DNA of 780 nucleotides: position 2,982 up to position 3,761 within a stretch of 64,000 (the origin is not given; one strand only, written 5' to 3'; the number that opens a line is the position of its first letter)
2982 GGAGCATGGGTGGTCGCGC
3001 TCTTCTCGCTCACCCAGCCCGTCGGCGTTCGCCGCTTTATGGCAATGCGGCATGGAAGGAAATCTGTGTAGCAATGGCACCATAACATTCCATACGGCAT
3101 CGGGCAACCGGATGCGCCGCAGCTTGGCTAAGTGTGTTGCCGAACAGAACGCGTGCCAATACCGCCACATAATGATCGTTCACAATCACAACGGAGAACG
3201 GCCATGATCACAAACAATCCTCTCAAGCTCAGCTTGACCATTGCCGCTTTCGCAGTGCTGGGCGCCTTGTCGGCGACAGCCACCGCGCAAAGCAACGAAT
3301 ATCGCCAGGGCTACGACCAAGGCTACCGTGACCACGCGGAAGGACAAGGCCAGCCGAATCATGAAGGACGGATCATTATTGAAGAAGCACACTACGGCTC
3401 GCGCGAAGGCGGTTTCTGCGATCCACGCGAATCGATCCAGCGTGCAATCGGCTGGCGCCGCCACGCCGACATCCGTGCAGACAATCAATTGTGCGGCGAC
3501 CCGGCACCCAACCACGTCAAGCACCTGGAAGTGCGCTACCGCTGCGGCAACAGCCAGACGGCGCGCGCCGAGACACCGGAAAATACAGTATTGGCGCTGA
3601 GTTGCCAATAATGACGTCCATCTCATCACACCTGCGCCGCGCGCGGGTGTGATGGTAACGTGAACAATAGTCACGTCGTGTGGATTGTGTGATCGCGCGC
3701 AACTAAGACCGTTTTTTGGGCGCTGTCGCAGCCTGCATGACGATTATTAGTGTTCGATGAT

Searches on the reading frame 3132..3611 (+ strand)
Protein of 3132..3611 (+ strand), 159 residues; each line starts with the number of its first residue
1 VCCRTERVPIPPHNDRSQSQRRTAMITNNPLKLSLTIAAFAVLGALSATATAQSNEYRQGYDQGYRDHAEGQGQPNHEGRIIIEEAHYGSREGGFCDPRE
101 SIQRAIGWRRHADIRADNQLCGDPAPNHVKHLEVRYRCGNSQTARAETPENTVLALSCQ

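Call 40: search_protein_families(library=pfam, proteins=[window:3132-3611:+], max_evalue=0.01)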
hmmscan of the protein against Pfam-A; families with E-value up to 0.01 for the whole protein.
window:3132-3611:+ (159 aa): 1 family
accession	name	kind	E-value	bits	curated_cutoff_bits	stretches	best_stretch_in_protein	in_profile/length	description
PF02140.24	SUEL_Lectin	-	0.0011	19.8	31.4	0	111-138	52-80/80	D-galactoside/L-rhamnose binding SUEL lectin domain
